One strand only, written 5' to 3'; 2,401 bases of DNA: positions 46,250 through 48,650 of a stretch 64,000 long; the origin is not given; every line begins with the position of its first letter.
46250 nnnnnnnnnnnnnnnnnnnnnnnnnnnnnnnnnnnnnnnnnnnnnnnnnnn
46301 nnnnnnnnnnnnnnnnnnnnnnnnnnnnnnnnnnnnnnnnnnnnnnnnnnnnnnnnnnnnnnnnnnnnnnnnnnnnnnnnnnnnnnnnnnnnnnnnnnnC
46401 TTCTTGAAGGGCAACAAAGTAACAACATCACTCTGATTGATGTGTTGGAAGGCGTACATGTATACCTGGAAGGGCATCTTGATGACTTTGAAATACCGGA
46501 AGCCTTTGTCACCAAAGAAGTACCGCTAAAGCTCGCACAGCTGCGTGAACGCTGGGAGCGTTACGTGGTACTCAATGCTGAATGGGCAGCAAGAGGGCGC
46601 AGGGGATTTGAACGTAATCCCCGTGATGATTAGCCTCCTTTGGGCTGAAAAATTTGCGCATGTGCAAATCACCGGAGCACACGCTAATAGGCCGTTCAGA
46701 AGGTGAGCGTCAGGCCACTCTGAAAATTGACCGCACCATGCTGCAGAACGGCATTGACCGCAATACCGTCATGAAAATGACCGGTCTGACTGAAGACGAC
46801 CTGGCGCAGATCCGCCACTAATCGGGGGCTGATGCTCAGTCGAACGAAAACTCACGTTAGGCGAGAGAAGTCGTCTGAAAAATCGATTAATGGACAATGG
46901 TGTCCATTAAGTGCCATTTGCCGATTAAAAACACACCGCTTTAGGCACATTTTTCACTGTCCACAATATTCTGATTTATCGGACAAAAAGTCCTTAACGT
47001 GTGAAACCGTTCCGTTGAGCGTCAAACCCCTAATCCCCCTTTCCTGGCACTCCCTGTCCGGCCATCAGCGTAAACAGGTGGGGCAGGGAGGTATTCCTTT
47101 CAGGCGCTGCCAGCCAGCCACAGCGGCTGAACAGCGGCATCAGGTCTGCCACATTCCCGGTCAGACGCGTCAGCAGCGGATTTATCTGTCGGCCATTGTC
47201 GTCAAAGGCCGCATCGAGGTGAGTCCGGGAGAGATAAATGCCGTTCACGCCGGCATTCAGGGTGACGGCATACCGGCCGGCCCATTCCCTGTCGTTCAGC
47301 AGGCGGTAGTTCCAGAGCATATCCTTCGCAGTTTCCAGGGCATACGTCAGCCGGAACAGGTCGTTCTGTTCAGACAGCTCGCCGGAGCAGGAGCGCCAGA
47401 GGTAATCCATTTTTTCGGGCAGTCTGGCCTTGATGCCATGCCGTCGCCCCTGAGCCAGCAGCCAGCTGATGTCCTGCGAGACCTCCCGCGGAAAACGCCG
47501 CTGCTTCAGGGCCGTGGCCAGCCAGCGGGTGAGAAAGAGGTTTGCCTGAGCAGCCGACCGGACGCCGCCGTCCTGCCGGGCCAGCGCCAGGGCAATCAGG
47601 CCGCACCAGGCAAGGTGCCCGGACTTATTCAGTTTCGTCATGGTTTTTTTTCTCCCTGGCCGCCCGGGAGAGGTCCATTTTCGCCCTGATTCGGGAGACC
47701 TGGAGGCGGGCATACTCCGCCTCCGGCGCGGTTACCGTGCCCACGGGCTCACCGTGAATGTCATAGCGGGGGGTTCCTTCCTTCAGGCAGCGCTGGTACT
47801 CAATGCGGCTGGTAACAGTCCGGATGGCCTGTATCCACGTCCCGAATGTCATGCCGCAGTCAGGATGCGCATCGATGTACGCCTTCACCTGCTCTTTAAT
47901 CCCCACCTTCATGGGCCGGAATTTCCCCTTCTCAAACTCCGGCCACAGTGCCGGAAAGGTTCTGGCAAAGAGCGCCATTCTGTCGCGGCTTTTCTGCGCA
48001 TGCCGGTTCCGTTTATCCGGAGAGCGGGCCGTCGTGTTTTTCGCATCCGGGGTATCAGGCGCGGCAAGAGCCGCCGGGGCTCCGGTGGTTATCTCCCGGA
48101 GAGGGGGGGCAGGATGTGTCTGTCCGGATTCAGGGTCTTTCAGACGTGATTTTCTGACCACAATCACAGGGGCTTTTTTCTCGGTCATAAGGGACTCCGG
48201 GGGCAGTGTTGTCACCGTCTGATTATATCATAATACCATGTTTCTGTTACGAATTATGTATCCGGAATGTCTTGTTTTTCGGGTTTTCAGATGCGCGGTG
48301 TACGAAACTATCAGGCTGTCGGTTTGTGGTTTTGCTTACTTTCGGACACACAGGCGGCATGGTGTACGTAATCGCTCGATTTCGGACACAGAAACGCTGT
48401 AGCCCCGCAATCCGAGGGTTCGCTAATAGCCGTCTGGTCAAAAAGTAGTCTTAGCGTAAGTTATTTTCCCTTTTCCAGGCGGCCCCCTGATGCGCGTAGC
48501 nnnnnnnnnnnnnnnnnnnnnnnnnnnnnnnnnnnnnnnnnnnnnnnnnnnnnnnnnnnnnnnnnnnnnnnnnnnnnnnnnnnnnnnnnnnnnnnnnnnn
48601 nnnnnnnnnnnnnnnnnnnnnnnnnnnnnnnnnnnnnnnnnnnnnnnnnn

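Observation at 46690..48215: Orphan Tn3-family IR plus resolvase res site with no tnpR/tnpA, abutting an operon encoding a second FinO/ProQ-domain protein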

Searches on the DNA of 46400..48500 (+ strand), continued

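Call 14: get_annotated_region(hit=H42, flank=5000)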
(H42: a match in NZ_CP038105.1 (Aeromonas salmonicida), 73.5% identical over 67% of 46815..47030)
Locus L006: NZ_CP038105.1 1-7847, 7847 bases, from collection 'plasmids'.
description: Aeromonas salmonicida subsp. salmonicida strain SHY16-3432 plasmid pRAS3-3432, complete sequence
organism: Aeromonas salmonicida (NCBI taxid 29491)
taxonomy: Bacteria; Pseudomonadota; Gammaproteobacteria; Aeromonadales; Aeromonadaceae; Aeromonas; Aeromonas salmonicida
host: -; source: Salvelinus fontinalis,whole organism; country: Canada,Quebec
typing (MOB-suite, as given by PLSDB): mobilizable; replicon IncQ2; relaxase MOBP
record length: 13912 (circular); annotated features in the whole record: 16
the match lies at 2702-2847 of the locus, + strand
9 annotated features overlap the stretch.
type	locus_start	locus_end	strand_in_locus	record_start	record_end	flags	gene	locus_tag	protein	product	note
CDS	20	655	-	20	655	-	tetR(C)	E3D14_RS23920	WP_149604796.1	tetracycline resistance transcriptional repressor TetR(C)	-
predicted_resistance_gene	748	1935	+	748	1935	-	tet(C)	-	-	tetracycline efflux MFS transporter Tet(C)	predicted by amrfinderplus; class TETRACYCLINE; identity 99.75%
CDS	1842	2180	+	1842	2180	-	-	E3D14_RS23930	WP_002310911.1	hypothetical protein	-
CDS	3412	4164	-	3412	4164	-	-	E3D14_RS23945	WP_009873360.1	hypothetical protein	-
CDS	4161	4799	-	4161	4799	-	-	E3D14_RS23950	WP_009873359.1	DUF6753 family protein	-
CDS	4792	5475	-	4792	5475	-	-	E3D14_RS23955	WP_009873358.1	protein mobD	-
CDS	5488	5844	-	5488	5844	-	-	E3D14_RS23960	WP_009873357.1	hypothetical protein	-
CDS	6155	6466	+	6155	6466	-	-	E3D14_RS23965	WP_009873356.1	ribbon-helix-helix protein, CopG family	GO:0006355 - regulation of DNA-templated transcription [Evidence IEA]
CDS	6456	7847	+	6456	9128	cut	traI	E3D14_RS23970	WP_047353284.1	TraI/MobA(P) family conjugative relaxase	-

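Call 15: get_annotated_region(hit=H49, flank=4000)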
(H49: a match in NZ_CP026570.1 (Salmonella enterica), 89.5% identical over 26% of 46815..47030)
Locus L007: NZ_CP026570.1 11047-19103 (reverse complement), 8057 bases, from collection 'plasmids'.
description: Salmonella enterica strain MFDS1004839 plasmid pSE1004839, complete sequence
organism: Salmonella enterica (NCBI taxid 28901)
taxonomy: Bacteria; Pseudomonadota; Gammaproteobacteria; Enterobacterales; Enterobacteriaceae; Salmonella; Salmonella enterica
host: -; source: whole organism,Gimbap; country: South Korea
typing (MOB-suite, as given by PLSDB): conjugative; replicon IncFIB,IncFII,IncX1; relaxase MOBP; mating-pair formation MPF_F
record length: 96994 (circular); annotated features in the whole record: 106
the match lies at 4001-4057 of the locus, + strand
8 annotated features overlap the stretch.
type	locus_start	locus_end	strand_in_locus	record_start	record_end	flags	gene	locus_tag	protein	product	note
CDS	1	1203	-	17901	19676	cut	spvB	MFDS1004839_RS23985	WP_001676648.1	SPI-2 type III secretion system effector NAD(+)--protein-arginine ADP-ribosyltransferase SpvB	-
CDS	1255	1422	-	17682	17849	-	-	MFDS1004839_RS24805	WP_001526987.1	hypothetical protein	-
CDS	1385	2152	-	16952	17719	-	spvA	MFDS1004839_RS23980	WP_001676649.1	virulence protein SpvA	-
CDS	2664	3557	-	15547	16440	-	spvR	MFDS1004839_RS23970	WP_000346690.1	virulence genes transcriptional activator SpvR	-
CDS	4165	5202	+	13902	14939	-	-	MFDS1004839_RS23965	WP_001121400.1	IS630 family transposase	-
CDS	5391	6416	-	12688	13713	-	-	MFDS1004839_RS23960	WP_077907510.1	ExeA family protein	-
CDS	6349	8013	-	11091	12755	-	-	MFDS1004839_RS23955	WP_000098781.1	IS481 family transposase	-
CDS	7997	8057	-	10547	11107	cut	-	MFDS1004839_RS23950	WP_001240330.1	recombinase family protein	GO:0006310 - DNA recombination [Evidence IEA]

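Call 34: get_annotated_region(hit=H62, flank=5500)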
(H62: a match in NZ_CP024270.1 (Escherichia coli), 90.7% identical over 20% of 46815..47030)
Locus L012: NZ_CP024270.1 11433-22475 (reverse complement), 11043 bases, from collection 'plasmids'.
description: Escherichia coli strain F8111-1SC3 plasmid unnamed1
organism: Escherichia coli (NCBI taxid 562)
taxonomy: Bacteria; Pseudomonadota; Gammaproteobacteria; Enterobacterales; Enterobacteriaceae; Escherichia; Escherichia coli
host: -; source: -; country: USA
typing (MOB-suite, as given by PLSDB): non-mobilizable; replicon IncI-gamma/K1
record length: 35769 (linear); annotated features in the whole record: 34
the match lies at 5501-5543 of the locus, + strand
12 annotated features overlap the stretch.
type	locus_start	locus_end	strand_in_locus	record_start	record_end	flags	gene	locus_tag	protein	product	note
CDS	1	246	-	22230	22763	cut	-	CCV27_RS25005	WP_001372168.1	transcription termination/antitermination NusG family protein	-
CDS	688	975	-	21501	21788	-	-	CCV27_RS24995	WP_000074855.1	conjugal transfer protein TraA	-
CDS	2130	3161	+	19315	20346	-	repA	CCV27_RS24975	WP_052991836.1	plasmid replication initiator RepA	GO:0006276 - plasmid maintenance [Evidence IEA]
CDS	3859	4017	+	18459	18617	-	-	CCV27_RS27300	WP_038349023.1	hypothetical protein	-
CDS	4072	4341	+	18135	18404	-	yacA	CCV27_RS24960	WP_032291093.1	type II toxin-antitoxin system antitoxin YacA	-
CDS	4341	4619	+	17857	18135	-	yacB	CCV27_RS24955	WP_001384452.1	type II toxin-antitoxin system toxin YacB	-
CDS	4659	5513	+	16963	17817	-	-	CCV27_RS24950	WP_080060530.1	3'-5' exonuclease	-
CDS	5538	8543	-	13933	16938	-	-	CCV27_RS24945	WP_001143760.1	Tn3-like element Tn3 family transposase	GO:0006313 - DNA transposition [Evidence IEA]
CDS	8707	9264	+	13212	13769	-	-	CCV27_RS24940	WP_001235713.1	recombinase family protein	GO:0006310 - DNA recombination [Evidence IEA]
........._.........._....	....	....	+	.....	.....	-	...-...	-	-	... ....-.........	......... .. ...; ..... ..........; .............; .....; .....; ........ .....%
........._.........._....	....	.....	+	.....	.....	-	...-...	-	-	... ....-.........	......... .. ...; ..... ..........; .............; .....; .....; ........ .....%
CDS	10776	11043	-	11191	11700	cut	-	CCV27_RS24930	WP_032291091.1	hypothetical protein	-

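Call 40: search_dna_similar(query=window:46824-47030:+, collection=plasmids, mode=distant, max_evalue=1e-25, max_rows=60, rows=spread)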
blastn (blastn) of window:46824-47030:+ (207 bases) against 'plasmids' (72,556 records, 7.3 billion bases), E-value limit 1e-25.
Records with a match: 377; places in all: 409; records where one place covers at least 80% of the query: 361.
Best place of each record, by identity: >=99% 234; 95-99% 3; 90-95% 11; 80-90% 103; 60-80% 26.
By first word of the organism name: Klebsiella 220; Yersinia 63; Pantoea 27; Escherichia 22; Salmonella 20; Citrobacter 8; Serratia 5; Enterobacter 3; Raoultella 2; Enterobacteriaceae 1; and 6 more.
By predicted mobility (MOB-suite, as given by PLSDB): conjugative 218; non-mobilizable 122; mobilizable 37.
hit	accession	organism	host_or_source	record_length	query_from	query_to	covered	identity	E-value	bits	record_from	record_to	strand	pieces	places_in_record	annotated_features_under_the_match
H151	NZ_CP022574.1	Klebsiella pneumoniae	Homo sapiens,rectal swab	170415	1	207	100%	100.0%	2e-101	374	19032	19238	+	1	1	DUF2913 family protein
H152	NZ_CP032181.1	Citrobacter freundii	-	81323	1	207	100%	100.0%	2e-101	374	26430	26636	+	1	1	DUF2913 family protein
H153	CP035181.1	Klebsiella pneumoniae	Homo sapiens,blood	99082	1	207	100%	100.0%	2e-101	374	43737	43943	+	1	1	none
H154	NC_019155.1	Klebsiella pneumoniae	-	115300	1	207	100%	100.0%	2e-101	374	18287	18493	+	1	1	DUF2913 family protein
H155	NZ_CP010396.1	Klebsiella pneumoniae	Homo sapiens,bronchoalveolar ...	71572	1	207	100%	100.0%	2e-101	374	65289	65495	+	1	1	none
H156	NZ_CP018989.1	Escherichia coli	Homo sapiens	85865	1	207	100%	100.0%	2e-101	374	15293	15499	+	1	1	DUF2913 family protein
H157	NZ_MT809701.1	Klebsiella pneumoniae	Homo sapiens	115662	1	207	100%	100.0%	2e-101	374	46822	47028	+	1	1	DUF2913 family protein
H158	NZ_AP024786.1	Klebsiella pneumoniae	Homo sapiens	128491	1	207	100%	100.0%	2e-101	374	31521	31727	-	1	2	none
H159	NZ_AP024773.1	Klebsiella pneumoniae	Homo sapiens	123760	1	207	100%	100.0%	2e-101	374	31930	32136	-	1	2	none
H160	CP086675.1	Klebsiella pneumoniae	Homo sapiens,Cell culture,trachea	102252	1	207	100%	100.0%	2e-101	374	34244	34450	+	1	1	DUF2913 family protein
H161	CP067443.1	Klebsiella pneumoniae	Homo sapiens,urine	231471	1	207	100%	100.0%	2e-101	374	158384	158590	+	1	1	none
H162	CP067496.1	Klebsiella pneumoniae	Homo sapiens,respiratory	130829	1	207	100%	100.0%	2e-101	374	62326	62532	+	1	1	DUF2913 family protein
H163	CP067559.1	Klebsiella pneumoniae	Homo sapiens,urine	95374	1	207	100%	100.0%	2e-101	374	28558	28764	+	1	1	DUF2913 family protein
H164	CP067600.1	Klebsiella pneumoniae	Homo sapiens,respiratory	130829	1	207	100%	100.0%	2e-101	374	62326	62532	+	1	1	DUF2913 family protein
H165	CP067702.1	Klebsiella pneumoniae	Homo sapiens,wound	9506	1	207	100%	100.0%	2e-101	374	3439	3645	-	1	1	none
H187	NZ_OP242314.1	Escherichia coli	Homo sapiens,stool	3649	1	207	100%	93.8%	6e-83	314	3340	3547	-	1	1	none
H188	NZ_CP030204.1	Salmonella enterica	-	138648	1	207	100%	90.8%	3e-75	288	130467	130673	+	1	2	none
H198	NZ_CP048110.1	Klebsiella michiganensis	Bactrocera dorsalis,cell culture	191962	1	207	100%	89.9%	2e-71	276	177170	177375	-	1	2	none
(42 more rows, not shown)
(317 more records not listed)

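Call 46: search_dna_similar(query=window:46959-47030:+, collection=plasmids, mode=distant, max_evalue=0.01, max_rows=60, rows=spread)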
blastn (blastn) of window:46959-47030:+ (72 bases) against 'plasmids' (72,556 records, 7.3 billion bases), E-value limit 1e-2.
Records with a match: 377; places in all: 417; records where one place covers at least 80% of the query: 371.
Best place of each record, by identity: >=99% 231; 95-99% 7; 90-95% 88; 80-90% 50; 60-80% 1.
By first word of the organism name: Klebsiella 219; Yersinia 66; Pantoea 27; Escherichia 22; Salmonella 19; Citrobacter 8; Serratia 5; Raoultella 2; Enterobacteriaceae 1; Enterobacter 1; and 7 more.
By predicted mobility (MOB-suite, as given by PLSDB): conjugative 217; non-mobilizable 125; mobilizable 35.
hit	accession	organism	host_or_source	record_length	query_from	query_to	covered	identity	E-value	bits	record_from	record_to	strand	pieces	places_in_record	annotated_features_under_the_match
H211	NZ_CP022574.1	Klebsiella pneumoniae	Homo sapiens,rectal swab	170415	1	72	100%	100.0%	1e-28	131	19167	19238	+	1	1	DUF2913 family protein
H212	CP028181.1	Klebsiella pneumoniae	Homo sapiens,human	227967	1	72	100%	100.0%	1e-28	131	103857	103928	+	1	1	DUF2913 domain-containing protein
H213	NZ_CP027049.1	Klebsiella pneumoniae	Homo sapiens,stool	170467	1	72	100%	100.0%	1e-28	131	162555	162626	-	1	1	DUF2913 family protein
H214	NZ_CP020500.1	Klebsiella pneumoniae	Homo sapiens,human,urine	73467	1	72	100%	100.0%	1e-28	131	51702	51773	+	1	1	none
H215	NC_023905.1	Klebsiella pneumoniae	-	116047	1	72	100%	100.0%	1e-28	131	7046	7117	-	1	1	DUF2913 family protein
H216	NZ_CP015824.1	Klebsiella pneumoniae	Homo sapiens,blood,blood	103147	1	72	100%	100.0%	1e-28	131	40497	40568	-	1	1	DUF2913 family protein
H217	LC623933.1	Klebsiella pneumoniae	-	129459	1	72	100%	100.0%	1e-28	131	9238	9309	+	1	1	none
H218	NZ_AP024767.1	Klebsiella pneumoniae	Homo sapiens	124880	1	72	100%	100.0%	1e-28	131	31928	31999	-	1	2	none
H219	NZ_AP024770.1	Klebsiella pneumoniae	Homo sapiens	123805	1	72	100%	100.0%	1e-28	131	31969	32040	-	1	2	none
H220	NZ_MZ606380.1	Klebsiella pneumoniae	-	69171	1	72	100%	100.0%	1e-28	131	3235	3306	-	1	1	DUF2913 family protein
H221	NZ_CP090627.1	Klebsiella pneumoniae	Homo sapiens,blood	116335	1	72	100%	100.0%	1e-28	131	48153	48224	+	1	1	DUF2913 family protein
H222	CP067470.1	Klebsiella pneumoniae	Homo sapiens,urine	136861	1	72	100%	100.0%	1e-28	131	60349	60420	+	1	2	DUF2913 family protein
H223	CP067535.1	Klebsiella pneumoniae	Homo sapiens,urine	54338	1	72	100%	100.0%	1e-28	131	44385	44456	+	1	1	DUF2913 family protein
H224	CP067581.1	Klebsiella pneumoniae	Homo sapiens,urine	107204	1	72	100%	100.0%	1e-28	131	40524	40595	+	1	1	DUF2913 family protein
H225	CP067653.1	Klebsiella pneumoniae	Homo sapiens,respiratory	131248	1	72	100%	100.0%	1e-28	131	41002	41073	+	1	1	DUF2913 family protein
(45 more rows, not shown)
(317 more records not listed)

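Call 47: get_annotated_region(hit=H187, flank=1500)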
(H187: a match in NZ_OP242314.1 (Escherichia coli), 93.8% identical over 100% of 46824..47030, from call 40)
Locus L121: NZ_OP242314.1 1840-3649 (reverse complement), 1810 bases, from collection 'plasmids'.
description: Escherichia coli strain LA170 plasmid pLAO76, complete sequence
organism: Escherichia coli (NCBI taxid 562)
taxonomy: Bacteria; Pseudomonadota; Gammaproteobacteria; Enterobacterales; Enterobacteriaceae; Escherichia; Escherichia coli
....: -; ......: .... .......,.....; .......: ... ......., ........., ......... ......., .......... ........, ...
typing (MOB-suite, as given by PLSDB): mobilizable; replicon ColRNAI_rep_cluster_1987
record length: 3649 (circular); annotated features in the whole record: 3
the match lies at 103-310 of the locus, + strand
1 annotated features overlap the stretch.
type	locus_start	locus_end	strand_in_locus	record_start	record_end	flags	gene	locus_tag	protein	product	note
CDS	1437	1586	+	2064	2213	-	-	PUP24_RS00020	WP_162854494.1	hypothetical protein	-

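Call 48: get_annotated_region(hit=H188, flank=4000)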
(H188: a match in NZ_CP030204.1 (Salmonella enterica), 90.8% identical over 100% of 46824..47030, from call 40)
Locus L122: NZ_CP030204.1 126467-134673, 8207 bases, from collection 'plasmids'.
description: Salmonella enterica strain SA20083530 plasmid pSA20083530.1, complete sequence
organism: Salmonella enterica (NCBI taxid 28901)
taxonomy: Bacteria; Pseudomonadota; Gammaproteobacteria; Enterobacterales; Enterobacteriaceae; Salmonella; Salmonella enterica
host: -; source: -; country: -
typing (MOB-suite, as given by PLSDB): conjugative; replicon rep_cluster_2165; relaxase MOBP; mating-pair formation MPF_I
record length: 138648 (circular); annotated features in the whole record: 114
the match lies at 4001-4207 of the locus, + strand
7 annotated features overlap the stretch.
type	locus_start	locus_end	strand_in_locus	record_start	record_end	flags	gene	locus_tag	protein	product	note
CDS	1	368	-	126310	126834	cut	-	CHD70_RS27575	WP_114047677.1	transcription termination/antitermination NusG family protein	-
CDS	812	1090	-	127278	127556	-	-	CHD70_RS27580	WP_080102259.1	LuxR C-terminal-related transcriptional regulator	GO:0006355 - regulation of DNA-templated transcription [Evidence IEA]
CDS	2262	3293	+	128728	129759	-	repA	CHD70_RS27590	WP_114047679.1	plasmid replication initiator RepA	-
CDS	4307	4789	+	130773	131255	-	-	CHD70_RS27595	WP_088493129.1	hypothetical protein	-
CDS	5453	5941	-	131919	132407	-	-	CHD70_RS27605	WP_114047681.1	hypothetical protein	-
CDS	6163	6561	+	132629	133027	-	-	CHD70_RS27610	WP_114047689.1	Exc2 family lipoprotein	-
CDS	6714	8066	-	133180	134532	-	-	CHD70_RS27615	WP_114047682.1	hypothetical protein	-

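Call 49: get_annotated_region(hit=H198, flank=4000)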
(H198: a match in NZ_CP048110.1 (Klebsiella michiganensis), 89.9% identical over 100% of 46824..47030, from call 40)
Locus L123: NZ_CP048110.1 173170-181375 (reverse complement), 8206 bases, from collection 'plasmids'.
description: Klebsiella michiganensis strain BD177 plasmid unnamed2
organism: Klebsiella michiganensis (NCBI taxid 1134687)
taxonomy: Bacteria; Pseudomonadota; Gammaproteobacteria; Enterobacterales; Enterobacteriaceae; Klebsiella; Klebsiella michiganensis
host: -; source: Bactrocera dorsalis,cell culture; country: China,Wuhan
typing (MOB-suite, as given by PLSDB): non-mobilizable; replicon rep_cluster_1418
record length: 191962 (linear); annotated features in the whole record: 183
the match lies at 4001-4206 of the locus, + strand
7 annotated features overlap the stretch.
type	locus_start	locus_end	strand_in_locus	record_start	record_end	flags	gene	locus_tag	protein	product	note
CDS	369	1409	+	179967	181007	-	-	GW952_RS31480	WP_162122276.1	IS481 family transposase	-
CDS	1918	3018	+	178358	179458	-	-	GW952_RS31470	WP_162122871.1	IS256 family transposase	-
CDS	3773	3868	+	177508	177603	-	dqlB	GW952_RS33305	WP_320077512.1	DinQ-like type I toxin DqlB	-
CDS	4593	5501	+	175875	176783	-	-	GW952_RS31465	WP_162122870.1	DMT family transporter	GO:0055085 - transmembrane transport [Evidence IEA]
CDS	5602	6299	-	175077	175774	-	-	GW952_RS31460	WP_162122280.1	IS1 family transposase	-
CDS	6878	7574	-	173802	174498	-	-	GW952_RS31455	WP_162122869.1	IS6 family transposase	-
CDS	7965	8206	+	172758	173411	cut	-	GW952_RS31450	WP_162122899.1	recombinase family protein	GO:0006310 - DNA recombination [Evidence IEA]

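Call 50: get_annotated_region(hit=H158, flank=6000)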
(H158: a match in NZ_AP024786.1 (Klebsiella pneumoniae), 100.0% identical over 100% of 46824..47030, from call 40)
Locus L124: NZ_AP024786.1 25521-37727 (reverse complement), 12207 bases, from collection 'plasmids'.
description: Klebsiella pneumoniae strain TUM12137 plasmid IncN-R, complete sequence
organism: Klebsiella pneumoniae (NCBI taxid 573)
taxonomy: Bacteria; Pseudomonadota; Gammaproteobacteria; Enterobacterales; Enterobacteriaceae; Klebsiella; Klebsiella pneumoniae
host: -; source: Homo sapiens; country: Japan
typing (MOB-suite, as given by PLSDB): conjugative; replicon IncN,IncN,IncR; relaxase MOBF; mating-pair formation MPF_T
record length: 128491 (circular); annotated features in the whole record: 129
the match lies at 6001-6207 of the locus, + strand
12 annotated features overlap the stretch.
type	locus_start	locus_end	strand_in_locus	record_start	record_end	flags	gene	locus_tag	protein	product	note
CDS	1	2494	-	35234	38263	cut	tnpA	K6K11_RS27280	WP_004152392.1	Tn3-like element Tn4401 family transposase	GO:0006313 - DNA transposition [Evidence IEA]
CDS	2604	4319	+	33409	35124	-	tnpR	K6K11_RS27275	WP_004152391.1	Tn3-like element Tn4401 family resolvase TnpR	-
CDS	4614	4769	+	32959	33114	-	-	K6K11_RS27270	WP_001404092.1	hypothetical protein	-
CDS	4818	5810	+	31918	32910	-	-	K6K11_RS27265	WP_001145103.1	hypothetical protein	-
CDS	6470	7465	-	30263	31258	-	-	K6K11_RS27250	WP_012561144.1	ATPase, T2SS/T4P/T4SS family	-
CDS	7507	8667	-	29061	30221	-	virB10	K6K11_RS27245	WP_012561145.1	type IV secretion system protein VirB10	-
CDS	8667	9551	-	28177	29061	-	-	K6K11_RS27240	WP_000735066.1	TrbG/VirB9 family P-type conjugative transfer protein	-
CDS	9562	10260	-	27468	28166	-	-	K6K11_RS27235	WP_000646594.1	type IV secretion system protein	-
CDS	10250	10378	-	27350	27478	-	-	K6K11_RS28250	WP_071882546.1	conjugal transfer protein TraN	-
CDS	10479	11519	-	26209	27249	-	-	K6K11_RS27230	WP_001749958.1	type IV secretion system protein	-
CDS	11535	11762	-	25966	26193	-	eexN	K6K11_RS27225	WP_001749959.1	IncN-type entry exclusion lipoprotein EexN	-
CDS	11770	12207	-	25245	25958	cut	-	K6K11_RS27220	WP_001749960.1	type IV secretion system protein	-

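Call 60: get_annotated_region(hit=H214, flank=3500)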
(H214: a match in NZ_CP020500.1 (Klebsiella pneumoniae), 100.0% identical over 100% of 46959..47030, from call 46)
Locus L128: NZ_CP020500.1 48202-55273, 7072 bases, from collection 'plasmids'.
description: Klebsiella pneumoniae strain BWHC1 plasmid unnamed2, complete sequence
organism: Klebsiella pneumoniae (NCBI taxid 573)
taxonomy: Bacteria; Pseudomonadota; Gammaproteobacteria; Enterobacterales; Enterobacteriaceae; Klebsiella; Klebsiella pneumoniae
host: -; source: Homo sapiens,human,urine; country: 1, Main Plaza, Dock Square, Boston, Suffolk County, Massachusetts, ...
typing (MOB-suite, as given by PLSDB): mobilizable; replicon IncR
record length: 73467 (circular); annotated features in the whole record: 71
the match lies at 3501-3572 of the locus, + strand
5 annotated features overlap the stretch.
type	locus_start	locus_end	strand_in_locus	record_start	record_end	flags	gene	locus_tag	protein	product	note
CDS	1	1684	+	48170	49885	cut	tnpR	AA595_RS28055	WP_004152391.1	Tn3-like element Tn4401 family resolvase TnpR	-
CDS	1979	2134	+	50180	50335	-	-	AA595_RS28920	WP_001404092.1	hypothetical protein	-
CDS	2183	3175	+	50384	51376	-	-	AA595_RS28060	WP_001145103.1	hypothetical protein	-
CDS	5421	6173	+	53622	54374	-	-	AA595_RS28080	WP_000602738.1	IS6 family transposase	-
predicted_resistance_gene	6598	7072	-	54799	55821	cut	aph(4)-Ia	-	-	aminoglycoside O-phosphotransferase APH(4)-Ia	predicted by amrfinderplus; class AMINOGLYCOSIDE; identity 100.0%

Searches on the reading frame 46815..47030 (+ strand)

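Call 90: search_protein_families(library=pfam, proteins=[L002:6230-6505:+], max_evalue=0.01)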
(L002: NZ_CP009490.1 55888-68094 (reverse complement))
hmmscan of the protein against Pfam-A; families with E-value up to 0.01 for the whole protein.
L002:6230-6505:+ (91 aa): 0 families
